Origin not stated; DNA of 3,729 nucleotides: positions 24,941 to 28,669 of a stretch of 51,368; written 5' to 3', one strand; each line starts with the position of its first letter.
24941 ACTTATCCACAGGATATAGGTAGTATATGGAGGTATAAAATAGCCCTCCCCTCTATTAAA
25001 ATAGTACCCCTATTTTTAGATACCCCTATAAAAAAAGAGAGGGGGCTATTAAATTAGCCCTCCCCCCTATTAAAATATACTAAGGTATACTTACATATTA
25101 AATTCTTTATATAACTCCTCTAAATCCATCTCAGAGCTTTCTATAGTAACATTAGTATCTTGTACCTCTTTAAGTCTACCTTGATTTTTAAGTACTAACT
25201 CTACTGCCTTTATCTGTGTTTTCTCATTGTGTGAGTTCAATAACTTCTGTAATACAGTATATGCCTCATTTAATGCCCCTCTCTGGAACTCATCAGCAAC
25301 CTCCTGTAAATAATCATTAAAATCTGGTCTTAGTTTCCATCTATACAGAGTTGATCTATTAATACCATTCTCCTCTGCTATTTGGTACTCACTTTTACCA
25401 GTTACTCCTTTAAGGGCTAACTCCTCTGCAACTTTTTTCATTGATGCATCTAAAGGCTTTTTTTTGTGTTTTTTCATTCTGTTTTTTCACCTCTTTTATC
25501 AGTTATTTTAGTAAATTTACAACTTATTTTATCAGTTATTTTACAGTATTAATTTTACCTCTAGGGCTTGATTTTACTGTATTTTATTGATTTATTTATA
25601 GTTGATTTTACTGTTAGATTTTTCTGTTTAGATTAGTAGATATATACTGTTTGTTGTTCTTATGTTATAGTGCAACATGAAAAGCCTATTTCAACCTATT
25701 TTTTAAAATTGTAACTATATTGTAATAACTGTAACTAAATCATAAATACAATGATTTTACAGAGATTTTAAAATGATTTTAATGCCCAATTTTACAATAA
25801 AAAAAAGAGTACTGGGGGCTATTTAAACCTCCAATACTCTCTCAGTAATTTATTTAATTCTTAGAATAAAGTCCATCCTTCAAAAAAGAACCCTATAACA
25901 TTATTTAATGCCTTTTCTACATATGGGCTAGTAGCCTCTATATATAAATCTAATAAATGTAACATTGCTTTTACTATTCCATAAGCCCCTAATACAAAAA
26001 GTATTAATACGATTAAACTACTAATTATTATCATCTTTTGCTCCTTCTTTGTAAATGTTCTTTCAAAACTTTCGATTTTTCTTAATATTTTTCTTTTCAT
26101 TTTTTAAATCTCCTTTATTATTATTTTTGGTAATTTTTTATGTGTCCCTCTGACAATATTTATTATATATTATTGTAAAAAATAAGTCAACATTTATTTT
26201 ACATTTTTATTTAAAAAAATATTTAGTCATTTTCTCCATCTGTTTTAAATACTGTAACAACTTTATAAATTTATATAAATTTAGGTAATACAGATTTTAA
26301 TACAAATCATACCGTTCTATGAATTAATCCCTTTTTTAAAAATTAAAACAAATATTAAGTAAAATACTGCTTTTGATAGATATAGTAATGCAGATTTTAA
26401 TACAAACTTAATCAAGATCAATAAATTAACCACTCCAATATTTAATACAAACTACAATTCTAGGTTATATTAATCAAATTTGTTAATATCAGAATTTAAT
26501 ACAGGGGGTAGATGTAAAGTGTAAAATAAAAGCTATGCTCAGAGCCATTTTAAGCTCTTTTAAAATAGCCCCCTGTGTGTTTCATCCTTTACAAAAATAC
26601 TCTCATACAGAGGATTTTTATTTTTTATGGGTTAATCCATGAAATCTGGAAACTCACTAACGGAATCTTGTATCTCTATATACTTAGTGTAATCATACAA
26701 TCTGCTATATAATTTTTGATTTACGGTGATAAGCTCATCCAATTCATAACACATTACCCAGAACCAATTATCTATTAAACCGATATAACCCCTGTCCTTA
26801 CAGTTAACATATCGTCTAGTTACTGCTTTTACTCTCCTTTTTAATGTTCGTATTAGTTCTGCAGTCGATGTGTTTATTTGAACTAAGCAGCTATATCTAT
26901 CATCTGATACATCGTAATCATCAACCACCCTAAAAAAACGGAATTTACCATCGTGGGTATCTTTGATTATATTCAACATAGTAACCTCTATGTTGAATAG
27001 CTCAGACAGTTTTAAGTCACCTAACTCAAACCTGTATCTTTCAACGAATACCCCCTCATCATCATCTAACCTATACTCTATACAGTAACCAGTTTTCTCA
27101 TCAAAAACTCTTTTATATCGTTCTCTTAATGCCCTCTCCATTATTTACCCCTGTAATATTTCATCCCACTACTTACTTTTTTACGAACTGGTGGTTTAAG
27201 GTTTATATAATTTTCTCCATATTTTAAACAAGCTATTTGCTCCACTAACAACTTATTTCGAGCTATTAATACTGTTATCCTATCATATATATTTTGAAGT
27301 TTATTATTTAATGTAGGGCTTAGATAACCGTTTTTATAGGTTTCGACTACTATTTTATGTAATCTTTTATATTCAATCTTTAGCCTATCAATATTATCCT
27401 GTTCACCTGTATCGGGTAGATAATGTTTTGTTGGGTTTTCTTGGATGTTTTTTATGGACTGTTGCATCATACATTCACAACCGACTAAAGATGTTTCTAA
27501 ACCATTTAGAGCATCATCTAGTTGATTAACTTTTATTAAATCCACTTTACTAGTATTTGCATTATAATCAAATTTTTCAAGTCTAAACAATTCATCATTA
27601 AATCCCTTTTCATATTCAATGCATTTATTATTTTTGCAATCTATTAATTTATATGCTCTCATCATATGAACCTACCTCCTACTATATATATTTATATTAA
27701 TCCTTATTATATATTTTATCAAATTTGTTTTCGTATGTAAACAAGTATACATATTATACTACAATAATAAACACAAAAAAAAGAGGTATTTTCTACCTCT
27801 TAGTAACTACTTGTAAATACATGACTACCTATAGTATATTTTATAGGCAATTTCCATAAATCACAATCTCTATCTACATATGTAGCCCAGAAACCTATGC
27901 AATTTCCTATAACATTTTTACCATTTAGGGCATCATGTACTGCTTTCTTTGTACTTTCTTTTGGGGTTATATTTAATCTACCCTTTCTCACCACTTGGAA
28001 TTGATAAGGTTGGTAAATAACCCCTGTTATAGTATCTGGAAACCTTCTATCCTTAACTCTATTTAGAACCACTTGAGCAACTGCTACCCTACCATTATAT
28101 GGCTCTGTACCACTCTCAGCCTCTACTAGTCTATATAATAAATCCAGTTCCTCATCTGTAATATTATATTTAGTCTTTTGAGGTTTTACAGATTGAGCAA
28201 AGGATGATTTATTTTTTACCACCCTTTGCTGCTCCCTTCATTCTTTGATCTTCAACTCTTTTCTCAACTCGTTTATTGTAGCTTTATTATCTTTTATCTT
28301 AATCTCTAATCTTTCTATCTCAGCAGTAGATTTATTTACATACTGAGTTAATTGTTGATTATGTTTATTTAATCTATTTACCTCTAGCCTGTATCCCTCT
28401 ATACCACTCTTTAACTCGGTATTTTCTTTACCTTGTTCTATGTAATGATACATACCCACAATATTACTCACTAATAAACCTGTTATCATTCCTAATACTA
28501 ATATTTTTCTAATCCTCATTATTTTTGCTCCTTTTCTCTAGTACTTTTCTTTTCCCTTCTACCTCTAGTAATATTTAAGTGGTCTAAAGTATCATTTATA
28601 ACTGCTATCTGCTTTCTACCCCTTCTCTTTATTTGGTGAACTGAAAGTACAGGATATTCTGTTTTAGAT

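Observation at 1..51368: Two promoter classes split the genome into a candidate plasmid-maintenance set and lytic operons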

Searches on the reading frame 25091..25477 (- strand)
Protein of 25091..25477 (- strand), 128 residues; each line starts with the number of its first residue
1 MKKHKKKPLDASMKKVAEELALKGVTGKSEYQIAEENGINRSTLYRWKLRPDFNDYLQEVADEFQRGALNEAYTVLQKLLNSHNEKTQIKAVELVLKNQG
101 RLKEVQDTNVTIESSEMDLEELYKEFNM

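Call 17: search_protein_families(library=pfam, proteins=[window:25091-25477:-], max_evalue=0.1)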
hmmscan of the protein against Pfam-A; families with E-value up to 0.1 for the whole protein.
window:25091-25477:- (128 aa): 9 families
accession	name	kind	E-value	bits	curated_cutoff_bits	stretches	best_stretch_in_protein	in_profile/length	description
PF13022.12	HTH_Tnp_1_2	-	1.2e-20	74.3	27.9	1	5-116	4-113/122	Helix-turn-helix of insertion element transposase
PF13384.12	HTH_23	-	7e-05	23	24.6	1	27-48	17-38/50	Homeodomain-like domain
PF13518.12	HTH_28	-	0.00093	19.7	25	1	20-48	8-33/52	Helix-turn-helix domain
PF01527.26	HTH_Tnp_1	-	0.0026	18.4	24.1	1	27-48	23-44/75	Transposase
PF23125.1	Xre-MbcA-ParS_M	-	0.014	15.5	27.8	1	32-50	6-24/51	Antitoxin Xre/MbcA/ParS-like, middle domain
PF02796.21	HTH_7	-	0.017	15.7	23.8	1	31-46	25-40/45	Helix-turn-helix domain of resolvase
PF13551.12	HTH_29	-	0.02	15.4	28.1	1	32-50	17-35/64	Winged helix-turn helix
PF06056.18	Terminase_5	-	0.031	14.7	20.3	1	30-50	16-36/58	Putative ATPase subunit of terminase (gpP-like)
PF21716.3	dnstrm_HI1420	-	0.098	13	27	0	31-46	47-62/90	Probable addiction module antidote protein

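Call 18: search_protein_families(library=phrogs, proteins=[window:25091-25477:-], max_evalue=0.01)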
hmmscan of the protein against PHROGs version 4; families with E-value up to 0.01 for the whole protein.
window:25091-25477:- (128 aa): 11 families
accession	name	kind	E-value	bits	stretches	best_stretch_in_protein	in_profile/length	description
phrog_7344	-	head and packaging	1.8e-12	48.8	1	3-105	7-108/161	terminase small subunit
phrog_2538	-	head and packaging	6.9e-11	43.4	1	9-111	3-102/129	terminase small subunit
phrog_24579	-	head and packaging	9.7e-08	33.1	1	2-113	7-113/126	terminase small subunit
phrog_309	-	head and packaging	2.4e-05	25.5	1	12-59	144-189/319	terminase small subunit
phrog_3746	-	head and packaging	0.00048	20.2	1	11-119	10-108/374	terminase large subunit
phrog_8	-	transcription regulation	0.00084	19.9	1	11-85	72-150/346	transcriptional regulator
phrog_1065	-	unknown function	0.0016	19.4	1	22-45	5-28/192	-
phrog_36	-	transcription regulation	0.0017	19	0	23-88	154-211/220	transcriptional regulator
phrog_248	-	transcription regulation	0.0057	17.8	0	26-48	104-126/161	transcriptional activator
phrog_9366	-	integration and excision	0.0061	17.6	0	24-47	78-101/109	transposase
phrog_4102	-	head and packaging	0.0065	17.7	1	15-97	18-89/166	terminase small subunit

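Call 75: search_protein_families(library=ncbifam, proteins=[window:25091-25477:-], max_evalue=0.05)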
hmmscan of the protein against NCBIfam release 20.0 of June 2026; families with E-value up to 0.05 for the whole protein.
window:25091-25477:- (128 aa): 2 families
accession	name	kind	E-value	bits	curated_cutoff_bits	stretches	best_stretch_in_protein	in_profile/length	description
NF033545.0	transpos_IS630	equivalog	0.01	15.3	100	1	26-71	11-55/299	IS630 family transposase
NF053512.1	nitric_RR_NosR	exception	0.017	14.2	400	1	26-125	77-176/422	response regulator c-di-GMP phosphodiesterase, NosR family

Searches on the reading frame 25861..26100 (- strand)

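Call 17: search_protein_families(library=pfam, proteins=[window:25861-26100:-], max_evalue=0.1)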
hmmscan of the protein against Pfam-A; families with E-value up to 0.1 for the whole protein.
window:25861-26100:- (79 aa): 3 families
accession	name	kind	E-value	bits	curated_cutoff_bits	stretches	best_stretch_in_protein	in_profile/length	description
PF09716.15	ETRAMP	-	0.0097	16.3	29.1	1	2-42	30-73/81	Malarial early transcribed membrane protein (ETRAMP)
PF11174.13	DUF2970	-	0.018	15.3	27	1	7-45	16-54/56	Protein of unknown function (DUF2970)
PF20226.3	DUF6585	-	0.062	13.1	27.7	1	18-56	48-86/249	Family of unknown function (DUF6585)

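Call 18: search_protein_families(library=phrogs, proteins=[window:25861-26100:-], max_evalue=0.01)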
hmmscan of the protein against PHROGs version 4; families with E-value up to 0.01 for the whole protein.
window:25861-26100:- (79 aa): 0 families

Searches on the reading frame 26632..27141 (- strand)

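Call 17: search_protein_families(library=pfam, proteins=[window:26632-27141:-], max_evalue=0.1)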
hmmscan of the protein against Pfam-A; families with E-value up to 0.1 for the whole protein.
window:26632-27141:- (169 aa): 1 family
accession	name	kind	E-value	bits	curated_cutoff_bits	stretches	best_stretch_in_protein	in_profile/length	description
PF11316.14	Rhamno_transf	-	0.023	14.6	23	1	3-43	99-142/235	Putative rhamnosyl transferase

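Call 18: search_protein_families(library=phrogs, proteins=[window:26632-27141:-], max_evalue=0.01)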
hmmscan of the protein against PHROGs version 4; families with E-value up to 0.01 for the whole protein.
window:26632-27141:- (169 aa): 0 families

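Call 75: search_protein_families(library=ncbifam, proteins=[window:26632-27141:-], max_evalue=0.05)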
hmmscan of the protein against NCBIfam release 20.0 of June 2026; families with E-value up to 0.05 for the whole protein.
window:26632-27141:- (169 aa): 0 families

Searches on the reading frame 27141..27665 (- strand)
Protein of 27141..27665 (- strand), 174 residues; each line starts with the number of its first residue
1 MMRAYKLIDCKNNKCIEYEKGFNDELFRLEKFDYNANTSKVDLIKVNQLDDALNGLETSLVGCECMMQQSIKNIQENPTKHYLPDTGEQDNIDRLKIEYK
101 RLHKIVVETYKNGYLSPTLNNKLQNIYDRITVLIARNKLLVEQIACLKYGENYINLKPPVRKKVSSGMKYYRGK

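Call 17: search_protein_families(library=pfam, proteins=[window:27141-27665:-], max_evalue=0.1)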
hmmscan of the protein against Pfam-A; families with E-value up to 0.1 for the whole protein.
window:27141-27665:- (174 aa): 2 families
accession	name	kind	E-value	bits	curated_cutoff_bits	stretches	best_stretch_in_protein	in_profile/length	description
PF02886.23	LBP_BPI_CETP_C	-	0.041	13.7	23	0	28-58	163-193/238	LBP / BPI / CETP family, C-terminal domain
PF00746.26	Gram_pos_anchor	-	0.073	13.5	20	0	76-92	2-18/43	LPXTG cell wall anchor motif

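Call 18: search_protein_families(library=phrogs, proteins=[window:27141-27665:-], max_evalue=0.01)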
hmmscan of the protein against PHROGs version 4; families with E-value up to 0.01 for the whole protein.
window:27141-27665:- (174 aa): 0 families

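Call 75: search_protein_families(library=ncbifam, proteins=[window:27141-27665:-], max_evalue=0.05)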
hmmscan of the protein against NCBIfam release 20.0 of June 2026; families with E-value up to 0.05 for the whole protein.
window:27141-27665:- (174 aa): 0 families

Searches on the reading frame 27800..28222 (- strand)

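Call 17: search_protein_families(library=pfam, proteins=[window:27800-28222:-], max_evalue=0.1)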
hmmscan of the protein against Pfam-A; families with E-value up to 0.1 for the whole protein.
window:27800-28222:- (140 aa): 1 family
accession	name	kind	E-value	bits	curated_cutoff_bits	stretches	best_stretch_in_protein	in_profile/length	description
PF07486.17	Hydrolase_2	-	5.1e-28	98.1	27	1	40-136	2-99/100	Cell Wall Hydrolase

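Call 18: search_protein_families(library=phrogs, proteins=[window:27800-28222:-], max_evalue=0.01)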
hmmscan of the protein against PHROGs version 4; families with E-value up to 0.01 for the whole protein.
window:27800-28222:- (140 aa): 9 families
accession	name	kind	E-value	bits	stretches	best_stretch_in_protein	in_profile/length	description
phrog_14642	-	lysis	3.7e-27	96.2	1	8-137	85-214/215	endolysin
phrog_17417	-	unknown function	1.5e-11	45.4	1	15-84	72-141/192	-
phrog_15649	-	lysis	1.1e-10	41.1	1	6-82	211-287/1079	endolysin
phrog_938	-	lysis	3.9e-10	38.4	1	11-98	38-124/2185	endolysin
phrog_18750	-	unknown function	3.8e-05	24.4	1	16-65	131-181/251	-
phrog_30550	-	unknown function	4.4e-05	24.2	1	27-81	90-147/220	-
phrog_38339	-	unknown function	0.00016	22.7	1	16-74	62-122/193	-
phrog_12490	-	lysis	0.00035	20.1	1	20-76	634-693/870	endolysin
phrog_2588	-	unknown function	0.0076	15.7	1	17-56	577-616/915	-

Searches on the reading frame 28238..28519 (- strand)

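Call 17: search_protein_families(library=pfam, proteins=[window:28238-28519:-], max_evalue=0.1)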
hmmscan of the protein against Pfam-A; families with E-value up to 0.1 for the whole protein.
window:28238-28519:- (93 aa): 17 families
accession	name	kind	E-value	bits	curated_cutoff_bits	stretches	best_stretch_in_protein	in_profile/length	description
PF08614.16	ATG16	-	0.00038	21.1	33.7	1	32-89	75-132/200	Autophagy protein 16 (ATG16)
PF10241.14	KxDL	-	0.00048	20.8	27.2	1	47-90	22-65/86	Uncharacterized conserved protein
PF18595.6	Nuf2_DHR10-like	-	0.0015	19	28.4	1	28-84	54-110/117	Nuf2, DHR10-like domain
PF11932.13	DUF3450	-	0.0034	17.2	32.6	1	31-86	44-99/241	Protein of unknown function (DUF3450)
PF06008.19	Laminin_I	-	0.0036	17.5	34.6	1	30-88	46-104/259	Laminin Domain I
PF06698.16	DUF1192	-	0.011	16.2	25.5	1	56-80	24-48/58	Protein of unknown function (DUF1192)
PF25450.1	Rab11-FIP3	-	0.03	15.1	31.9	1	36-91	52-107/125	Rab11-FIP3-like domain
PF18096.6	Thump_like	-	0.03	14.6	26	1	65-92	23-50/78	THUMP domain-like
PF18904.5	DUF5660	-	0.036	14.7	24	0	32-67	2-37/109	Domain of unknown function (DUF5660)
PF13166.12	AAA_13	-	0.039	13.1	36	1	25-90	402-468/713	AAA domain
PF09810.15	Exo5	-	0.046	13.7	25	1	3-82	94-178/367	Exonuclease V - a 5' deoxyribonuclease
PF14584.11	DUF4446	-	0.05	14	27.4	0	8-69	15-76/150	Protein of unknown function (DUF4446)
PF05852.16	DUF848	-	0.055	14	25.3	1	25-83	47-105/145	Gammaherpesvirus protein of unknown function (DUF848)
PF19111.5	DUF5798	-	0.068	13.8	27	1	47-91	24-68/89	Family of unknown function (DUF5798)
PF06305.16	LapA_dom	-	0.081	13.3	28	0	6-40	22-56/64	Lipopolysaccharide assembly protein A domain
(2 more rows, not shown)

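Call 18: search_protein_families(library=phrogs, proteins=[window:28238-28519:-], max_evalue=0.01)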
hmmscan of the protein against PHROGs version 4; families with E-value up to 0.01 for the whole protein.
window:28238-28519:- (93 aa): 3 families
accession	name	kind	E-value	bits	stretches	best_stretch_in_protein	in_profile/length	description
phrog_739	-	lysis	0.0007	20.8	1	6-90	8-90/122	Rz-like spanin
phrog_3671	-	unknown function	0.0027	18.9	1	8-88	11-86/87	-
phrog_89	-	lysis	0.0075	17.2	1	26-90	23-74/143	Rz-like spanin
